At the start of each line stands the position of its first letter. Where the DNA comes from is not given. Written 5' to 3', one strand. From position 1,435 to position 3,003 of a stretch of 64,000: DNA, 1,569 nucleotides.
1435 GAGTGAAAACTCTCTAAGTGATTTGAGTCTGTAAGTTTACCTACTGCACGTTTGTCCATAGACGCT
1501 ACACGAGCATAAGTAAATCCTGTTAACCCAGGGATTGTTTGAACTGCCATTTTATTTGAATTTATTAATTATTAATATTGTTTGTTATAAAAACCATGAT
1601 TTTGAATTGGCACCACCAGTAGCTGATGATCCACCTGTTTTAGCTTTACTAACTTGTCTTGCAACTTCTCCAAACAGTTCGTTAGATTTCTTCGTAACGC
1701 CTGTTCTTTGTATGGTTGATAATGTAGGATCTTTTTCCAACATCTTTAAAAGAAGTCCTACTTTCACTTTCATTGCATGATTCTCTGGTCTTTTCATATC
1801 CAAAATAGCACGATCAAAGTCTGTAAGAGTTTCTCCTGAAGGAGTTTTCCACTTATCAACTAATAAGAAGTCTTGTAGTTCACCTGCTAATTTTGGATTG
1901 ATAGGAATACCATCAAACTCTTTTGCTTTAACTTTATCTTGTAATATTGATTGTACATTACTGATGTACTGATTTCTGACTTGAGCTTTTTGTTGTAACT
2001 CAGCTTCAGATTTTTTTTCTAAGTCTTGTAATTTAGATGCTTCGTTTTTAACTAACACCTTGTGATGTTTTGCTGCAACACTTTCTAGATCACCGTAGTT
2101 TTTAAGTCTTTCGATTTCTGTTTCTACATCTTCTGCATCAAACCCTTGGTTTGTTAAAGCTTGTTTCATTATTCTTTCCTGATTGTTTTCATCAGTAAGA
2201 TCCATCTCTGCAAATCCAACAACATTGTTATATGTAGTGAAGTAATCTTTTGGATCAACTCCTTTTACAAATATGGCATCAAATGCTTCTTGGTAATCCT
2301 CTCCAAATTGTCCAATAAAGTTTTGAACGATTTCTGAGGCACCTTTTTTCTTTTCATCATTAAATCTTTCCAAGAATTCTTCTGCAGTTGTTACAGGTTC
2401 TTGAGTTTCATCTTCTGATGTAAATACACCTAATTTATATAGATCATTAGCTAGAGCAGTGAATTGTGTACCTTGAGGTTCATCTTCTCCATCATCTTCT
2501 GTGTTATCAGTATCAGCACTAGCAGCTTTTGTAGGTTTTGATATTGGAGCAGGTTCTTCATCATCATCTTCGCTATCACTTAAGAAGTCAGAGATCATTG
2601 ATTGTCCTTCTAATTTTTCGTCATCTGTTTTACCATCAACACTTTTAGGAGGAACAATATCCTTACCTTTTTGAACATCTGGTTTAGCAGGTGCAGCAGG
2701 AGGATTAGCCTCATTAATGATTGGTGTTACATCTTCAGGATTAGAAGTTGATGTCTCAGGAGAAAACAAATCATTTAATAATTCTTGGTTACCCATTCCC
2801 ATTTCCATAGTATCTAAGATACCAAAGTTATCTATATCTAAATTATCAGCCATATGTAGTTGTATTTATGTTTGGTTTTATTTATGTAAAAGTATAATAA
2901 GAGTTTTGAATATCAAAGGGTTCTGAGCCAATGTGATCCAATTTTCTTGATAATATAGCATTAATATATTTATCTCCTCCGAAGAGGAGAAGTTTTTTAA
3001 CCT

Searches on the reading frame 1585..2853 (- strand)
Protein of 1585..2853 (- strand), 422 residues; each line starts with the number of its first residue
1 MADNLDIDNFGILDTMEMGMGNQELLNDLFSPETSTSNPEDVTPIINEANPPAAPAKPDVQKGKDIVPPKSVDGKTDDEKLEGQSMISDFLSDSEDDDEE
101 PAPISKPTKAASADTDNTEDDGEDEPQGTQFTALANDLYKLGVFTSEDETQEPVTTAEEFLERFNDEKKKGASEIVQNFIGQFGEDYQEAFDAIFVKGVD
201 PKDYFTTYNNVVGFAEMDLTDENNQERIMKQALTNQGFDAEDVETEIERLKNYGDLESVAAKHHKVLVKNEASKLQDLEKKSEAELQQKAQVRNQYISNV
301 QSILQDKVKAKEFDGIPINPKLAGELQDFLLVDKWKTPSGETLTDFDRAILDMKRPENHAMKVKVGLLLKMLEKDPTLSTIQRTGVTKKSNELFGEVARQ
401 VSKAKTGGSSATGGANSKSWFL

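Call 65: search_protein_families(library=pfam, alignment_id=A3, max_evalue=0.0001)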
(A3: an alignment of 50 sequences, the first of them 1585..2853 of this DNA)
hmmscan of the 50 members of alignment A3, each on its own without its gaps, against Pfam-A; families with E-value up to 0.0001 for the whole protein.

A. member 1, window:1585-2853:- (422 aa): 0 families

B. families by the number of members that match (of 50 scanned): 21 families
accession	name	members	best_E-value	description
PF00154.27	RecA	1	1.4e-82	recA bacterial DNA recombination protein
PF02562.22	PhoH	1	8.1e-49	PhoH-like protein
PF02511.20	Thy1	1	7e-29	Thymidylate synthase complementing protein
PF24749.2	DUF7695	1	5.6e-17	Domain of unknown function (DUF7695)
PF21448.3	DNMK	1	5.4e-14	Deoxynucleotide monophosphate kinase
PF19174.5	DUF5856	1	3.6e-13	Family of unknown function (DUF5856)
PF00535.33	Glycos_transf_2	1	4.6e-10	Glycosyl transferase family 2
PF00156.33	Pribosyltran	1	7.5e-10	Phosphoribosyl transferase domain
PF04488.21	Gly_transf_sug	1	1.1e-07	Glycosyltransferase sugar-binding region containing DXD motif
PF13604.12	AAA_30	1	1.4e-07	AAA domain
PF03167.25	UDG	1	2.1e-07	Uracil DNA glycosylase superfamily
PF13401.12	AAA_22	1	2.2e-07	AAA domain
PF08423.17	Rad51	1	1.4e-06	Rad51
PF06745.19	ATPase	1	2e-06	KaiC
PF13245.12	AAA_19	1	2.7e-06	AAA domain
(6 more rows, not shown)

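Call 66: search_protein_families(library=phrogs, alignment_id=A3, max_evalue=0.000001)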
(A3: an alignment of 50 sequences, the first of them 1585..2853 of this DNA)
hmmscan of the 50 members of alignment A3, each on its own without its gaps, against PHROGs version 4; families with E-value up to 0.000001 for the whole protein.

A. member 1, window:1585-2853:- (422 aa): 0 families

B. families by the number of members that match (of 50 scanned): 38 families (the first 25 are shown)
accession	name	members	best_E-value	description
phrog_12005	-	2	1.3e-30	-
phrog_25117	-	2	1.9e-07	-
phrog_97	-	1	3e-69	UvsX-like recombinase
phrog_170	-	1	9.5e-58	PhoH-like phosphate starvation-inducible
phrog_2872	-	1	8.1e-53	Sak4-like ssDNA annealing protein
phrog_139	-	1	8.2e-49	deoxynucleoside monophosphate kinase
phrog_14823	-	1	1.4e-45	-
phrog_2765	-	1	2.3e-41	PhoH-like phosphate starvation-inducible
phrog_619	-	1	6.6e-41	ribose-phosphate pyrophosphokinase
phrog_1238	-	1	2.8e-29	phosphoheptose isomerase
phrog_12143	-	1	3.7e-29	-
phrog_715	-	1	1.4e-28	MazG-like pyrophosphatase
phrog_1992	-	1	6.2e-28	MazG-like pyrophosphatase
phrog_85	-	1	3.8e-25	thymidylate synthase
phrog_1985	-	1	9.7e-24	HNH endonuclease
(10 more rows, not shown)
